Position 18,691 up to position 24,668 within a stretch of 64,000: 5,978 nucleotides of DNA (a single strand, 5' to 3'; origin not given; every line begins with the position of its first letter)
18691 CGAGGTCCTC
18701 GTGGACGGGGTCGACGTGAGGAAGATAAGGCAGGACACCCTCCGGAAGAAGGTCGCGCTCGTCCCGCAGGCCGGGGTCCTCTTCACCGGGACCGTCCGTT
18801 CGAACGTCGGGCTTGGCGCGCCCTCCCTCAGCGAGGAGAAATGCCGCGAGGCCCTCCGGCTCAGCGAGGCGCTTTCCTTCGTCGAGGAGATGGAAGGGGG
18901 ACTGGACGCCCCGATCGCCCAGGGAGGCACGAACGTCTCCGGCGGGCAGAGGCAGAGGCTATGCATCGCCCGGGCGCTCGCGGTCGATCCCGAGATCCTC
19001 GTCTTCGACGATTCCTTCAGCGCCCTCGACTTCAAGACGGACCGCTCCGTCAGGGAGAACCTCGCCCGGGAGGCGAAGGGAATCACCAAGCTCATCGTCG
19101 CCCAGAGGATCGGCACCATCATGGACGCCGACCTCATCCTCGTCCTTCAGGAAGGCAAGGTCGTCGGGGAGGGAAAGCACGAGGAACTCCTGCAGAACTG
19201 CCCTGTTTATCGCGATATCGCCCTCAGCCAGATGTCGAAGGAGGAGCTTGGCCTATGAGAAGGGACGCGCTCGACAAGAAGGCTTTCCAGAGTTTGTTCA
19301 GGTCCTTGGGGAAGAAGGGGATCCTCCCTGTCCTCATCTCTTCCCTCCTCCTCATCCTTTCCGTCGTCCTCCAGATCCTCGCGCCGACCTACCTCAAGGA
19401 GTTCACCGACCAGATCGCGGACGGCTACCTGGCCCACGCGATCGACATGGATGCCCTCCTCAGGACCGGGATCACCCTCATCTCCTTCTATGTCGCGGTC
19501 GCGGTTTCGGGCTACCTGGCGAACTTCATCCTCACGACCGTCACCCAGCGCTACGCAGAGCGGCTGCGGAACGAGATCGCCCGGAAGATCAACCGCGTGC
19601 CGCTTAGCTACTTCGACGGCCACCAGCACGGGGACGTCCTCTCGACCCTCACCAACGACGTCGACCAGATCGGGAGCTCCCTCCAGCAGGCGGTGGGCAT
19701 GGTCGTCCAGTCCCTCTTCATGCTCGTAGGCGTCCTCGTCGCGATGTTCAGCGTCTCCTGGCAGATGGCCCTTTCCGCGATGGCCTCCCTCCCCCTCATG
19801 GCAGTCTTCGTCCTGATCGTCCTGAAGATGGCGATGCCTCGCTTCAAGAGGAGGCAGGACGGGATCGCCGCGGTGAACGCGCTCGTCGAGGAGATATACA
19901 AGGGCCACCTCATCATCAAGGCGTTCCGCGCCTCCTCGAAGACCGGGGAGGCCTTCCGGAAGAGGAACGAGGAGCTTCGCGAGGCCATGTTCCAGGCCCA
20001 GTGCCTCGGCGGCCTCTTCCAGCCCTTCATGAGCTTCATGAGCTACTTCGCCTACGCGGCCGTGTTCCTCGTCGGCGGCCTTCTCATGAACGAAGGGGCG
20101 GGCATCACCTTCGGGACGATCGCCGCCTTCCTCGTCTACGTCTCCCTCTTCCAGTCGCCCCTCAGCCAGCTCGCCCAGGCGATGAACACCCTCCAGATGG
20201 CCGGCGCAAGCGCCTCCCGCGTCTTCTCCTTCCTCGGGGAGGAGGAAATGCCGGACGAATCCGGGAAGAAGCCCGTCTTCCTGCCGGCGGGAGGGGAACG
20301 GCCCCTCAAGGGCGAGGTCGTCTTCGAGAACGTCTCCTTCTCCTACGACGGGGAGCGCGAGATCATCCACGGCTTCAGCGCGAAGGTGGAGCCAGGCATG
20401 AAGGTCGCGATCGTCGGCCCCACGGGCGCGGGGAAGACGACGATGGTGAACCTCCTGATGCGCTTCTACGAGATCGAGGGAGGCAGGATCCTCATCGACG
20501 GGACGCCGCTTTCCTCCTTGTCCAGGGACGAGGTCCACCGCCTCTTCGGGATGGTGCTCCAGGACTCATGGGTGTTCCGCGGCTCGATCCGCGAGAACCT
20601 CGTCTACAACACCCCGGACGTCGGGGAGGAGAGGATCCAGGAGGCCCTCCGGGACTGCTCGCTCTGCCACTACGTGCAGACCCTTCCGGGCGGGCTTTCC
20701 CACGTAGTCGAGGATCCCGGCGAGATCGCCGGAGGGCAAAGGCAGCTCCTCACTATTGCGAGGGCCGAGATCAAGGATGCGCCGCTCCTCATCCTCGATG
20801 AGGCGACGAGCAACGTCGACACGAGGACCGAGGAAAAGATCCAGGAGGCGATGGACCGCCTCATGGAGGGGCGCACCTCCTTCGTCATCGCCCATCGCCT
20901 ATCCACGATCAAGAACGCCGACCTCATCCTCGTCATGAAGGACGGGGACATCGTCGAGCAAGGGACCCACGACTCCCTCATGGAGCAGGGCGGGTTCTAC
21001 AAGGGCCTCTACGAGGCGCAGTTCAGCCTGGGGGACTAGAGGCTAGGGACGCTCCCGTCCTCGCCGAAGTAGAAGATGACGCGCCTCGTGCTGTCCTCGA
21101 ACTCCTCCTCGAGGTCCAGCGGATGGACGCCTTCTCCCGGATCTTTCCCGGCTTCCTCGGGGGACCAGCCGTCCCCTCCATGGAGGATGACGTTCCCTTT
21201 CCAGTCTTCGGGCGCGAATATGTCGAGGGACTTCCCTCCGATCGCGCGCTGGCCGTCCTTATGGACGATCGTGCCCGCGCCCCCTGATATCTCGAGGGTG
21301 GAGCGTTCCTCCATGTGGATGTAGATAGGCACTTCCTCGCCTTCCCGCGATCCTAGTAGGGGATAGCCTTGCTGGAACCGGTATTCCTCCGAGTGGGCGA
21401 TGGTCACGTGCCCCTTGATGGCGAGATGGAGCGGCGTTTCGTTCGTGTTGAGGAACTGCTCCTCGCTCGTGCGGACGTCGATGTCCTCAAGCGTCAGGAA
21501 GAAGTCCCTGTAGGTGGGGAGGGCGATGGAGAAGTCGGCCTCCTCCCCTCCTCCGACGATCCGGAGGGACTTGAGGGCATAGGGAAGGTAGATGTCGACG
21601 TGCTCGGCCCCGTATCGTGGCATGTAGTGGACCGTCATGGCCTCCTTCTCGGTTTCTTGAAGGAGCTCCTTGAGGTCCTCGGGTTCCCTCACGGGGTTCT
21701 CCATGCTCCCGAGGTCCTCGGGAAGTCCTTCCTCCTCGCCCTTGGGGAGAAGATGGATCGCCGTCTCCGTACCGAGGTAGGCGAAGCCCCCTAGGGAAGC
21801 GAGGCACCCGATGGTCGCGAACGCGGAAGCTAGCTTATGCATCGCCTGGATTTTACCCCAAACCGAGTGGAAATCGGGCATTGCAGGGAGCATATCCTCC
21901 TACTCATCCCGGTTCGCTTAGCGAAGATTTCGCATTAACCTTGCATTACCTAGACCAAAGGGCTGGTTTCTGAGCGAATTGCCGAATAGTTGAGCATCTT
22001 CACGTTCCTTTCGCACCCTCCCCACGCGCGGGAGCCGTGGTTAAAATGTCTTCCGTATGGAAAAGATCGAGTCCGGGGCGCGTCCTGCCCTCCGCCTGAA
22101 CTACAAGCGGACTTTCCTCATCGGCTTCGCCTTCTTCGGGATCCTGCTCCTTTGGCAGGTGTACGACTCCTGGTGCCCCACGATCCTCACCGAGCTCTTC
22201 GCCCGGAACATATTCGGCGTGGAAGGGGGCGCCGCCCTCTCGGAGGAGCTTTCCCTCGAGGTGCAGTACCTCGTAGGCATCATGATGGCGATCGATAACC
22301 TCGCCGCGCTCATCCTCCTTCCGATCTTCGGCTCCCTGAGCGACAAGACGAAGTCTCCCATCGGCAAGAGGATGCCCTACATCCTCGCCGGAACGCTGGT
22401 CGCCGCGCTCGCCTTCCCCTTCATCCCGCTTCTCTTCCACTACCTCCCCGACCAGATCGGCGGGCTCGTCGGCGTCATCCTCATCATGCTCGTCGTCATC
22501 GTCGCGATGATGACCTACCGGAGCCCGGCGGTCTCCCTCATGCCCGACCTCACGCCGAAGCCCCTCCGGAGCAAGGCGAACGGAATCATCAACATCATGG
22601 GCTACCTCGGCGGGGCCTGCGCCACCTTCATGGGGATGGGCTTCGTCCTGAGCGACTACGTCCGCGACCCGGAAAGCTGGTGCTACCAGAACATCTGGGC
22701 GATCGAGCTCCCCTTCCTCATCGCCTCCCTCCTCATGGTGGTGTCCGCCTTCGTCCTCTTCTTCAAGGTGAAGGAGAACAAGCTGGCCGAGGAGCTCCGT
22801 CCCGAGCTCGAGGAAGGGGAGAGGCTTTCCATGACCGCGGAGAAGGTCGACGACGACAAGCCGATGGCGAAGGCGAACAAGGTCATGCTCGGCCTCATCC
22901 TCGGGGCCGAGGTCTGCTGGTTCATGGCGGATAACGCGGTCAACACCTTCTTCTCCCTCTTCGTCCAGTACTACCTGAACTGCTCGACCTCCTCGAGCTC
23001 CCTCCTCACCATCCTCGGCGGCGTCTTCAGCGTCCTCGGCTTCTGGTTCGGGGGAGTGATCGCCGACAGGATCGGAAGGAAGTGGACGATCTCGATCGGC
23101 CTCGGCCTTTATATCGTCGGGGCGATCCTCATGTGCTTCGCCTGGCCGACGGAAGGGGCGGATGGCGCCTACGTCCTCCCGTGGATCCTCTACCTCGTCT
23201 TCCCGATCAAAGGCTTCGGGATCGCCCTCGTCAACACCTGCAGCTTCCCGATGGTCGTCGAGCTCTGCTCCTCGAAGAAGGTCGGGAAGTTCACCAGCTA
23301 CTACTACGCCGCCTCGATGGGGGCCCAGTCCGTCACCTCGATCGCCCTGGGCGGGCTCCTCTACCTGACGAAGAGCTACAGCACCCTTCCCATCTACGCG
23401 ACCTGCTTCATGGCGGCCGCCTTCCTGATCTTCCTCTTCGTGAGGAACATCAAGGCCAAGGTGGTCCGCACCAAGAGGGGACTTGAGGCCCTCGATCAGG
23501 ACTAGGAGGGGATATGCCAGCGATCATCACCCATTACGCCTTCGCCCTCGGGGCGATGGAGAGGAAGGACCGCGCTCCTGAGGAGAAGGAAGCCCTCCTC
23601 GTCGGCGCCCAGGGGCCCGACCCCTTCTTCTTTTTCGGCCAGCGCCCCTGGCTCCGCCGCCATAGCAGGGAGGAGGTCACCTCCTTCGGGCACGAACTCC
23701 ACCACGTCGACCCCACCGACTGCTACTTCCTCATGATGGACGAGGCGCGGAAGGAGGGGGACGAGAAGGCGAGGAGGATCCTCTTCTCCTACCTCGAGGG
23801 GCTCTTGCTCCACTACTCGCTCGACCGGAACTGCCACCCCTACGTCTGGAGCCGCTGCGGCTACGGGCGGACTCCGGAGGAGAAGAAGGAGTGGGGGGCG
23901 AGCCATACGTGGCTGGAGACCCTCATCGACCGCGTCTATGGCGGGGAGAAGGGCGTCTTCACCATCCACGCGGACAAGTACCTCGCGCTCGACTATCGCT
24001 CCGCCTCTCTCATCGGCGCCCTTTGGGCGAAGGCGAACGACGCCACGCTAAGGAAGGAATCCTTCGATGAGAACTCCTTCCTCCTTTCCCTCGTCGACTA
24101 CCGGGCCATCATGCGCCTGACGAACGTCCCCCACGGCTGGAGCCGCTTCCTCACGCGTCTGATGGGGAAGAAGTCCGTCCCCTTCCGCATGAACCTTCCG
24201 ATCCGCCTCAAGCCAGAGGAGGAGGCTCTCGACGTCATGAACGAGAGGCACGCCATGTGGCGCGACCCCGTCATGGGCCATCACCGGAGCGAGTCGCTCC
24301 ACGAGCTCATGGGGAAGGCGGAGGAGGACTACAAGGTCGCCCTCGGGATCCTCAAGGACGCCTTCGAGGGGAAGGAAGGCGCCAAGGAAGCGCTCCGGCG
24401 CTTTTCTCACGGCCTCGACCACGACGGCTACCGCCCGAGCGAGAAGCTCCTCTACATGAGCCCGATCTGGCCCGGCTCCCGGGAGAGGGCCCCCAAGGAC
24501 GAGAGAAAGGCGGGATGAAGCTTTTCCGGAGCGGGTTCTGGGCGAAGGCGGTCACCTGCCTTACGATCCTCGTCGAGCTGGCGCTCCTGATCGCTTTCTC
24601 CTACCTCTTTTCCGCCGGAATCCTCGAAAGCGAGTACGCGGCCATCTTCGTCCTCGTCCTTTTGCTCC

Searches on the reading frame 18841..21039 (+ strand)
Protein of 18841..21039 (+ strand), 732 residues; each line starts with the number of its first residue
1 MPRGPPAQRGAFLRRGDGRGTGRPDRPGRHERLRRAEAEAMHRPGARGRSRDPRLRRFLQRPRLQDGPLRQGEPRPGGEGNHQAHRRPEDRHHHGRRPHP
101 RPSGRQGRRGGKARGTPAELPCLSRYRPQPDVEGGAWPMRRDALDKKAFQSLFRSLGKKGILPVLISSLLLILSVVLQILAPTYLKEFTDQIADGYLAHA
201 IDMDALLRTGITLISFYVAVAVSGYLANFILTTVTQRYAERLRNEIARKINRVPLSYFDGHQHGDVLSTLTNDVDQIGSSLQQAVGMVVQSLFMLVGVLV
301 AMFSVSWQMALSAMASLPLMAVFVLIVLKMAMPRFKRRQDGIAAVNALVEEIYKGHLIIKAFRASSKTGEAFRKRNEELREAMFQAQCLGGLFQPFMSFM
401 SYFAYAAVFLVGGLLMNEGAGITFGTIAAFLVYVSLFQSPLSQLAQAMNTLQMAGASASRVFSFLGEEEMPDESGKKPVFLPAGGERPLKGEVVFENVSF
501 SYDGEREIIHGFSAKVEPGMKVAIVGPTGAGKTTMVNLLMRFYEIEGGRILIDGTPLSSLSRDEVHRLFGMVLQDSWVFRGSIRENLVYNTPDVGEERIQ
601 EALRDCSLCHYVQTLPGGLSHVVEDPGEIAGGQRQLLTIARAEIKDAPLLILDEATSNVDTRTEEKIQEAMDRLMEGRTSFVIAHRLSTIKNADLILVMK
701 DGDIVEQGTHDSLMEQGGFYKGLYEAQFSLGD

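Call 50: search_protein_families(library=pfam, proteins=[window:18841-21039:+], max_evalue=0.0001)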
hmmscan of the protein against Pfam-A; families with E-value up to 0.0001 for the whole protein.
window:18841-21039:+ (732 aa): 4 families
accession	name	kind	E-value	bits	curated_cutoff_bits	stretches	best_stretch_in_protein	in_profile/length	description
PF00664.28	ABC_membrane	-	3.6e-55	188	28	1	165-441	2-274/274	ABC transporter transmembrane region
PF00005.33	ABC_tran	-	2.8e-25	90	25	1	510-657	2-137/137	ABC transporter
PF02463.25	SMC_N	-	2.8e-06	27.4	40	0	628-698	136-210/220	RecF/RecN/SMC N terminal domain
PF00270.35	DEAD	-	5.2e-05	23.5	26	0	517-674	12-145/167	DEAD/DEAH box helicase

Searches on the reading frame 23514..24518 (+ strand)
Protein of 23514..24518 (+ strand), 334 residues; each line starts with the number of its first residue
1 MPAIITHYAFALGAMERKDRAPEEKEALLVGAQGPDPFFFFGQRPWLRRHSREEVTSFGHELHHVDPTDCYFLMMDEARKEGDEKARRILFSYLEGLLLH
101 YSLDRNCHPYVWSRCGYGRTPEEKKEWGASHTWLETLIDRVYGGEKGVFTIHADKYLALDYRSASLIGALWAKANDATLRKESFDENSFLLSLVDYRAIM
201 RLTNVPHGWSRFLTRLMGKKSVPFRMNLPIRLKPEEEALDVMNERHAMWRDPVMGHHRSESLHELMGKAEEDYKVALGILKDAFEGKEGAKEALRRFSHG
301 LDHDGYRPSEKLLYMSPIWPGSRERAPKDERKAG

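Call 49: search_protein_families(library=pfam, proteins=[window:23514-24518:+], max_evalue=0.0001)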
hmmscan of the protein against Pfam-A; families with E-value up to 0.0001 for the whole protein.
window:23514-24518:+ (334 aa): 1 family
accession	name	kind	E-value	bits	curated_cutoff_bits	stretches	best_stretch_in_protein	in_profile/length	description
PF00882.24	Zn_dep_PLPC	-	2.8e-05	24.6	26.8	1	5-142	5-124/167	Zinc dependent phospholipase C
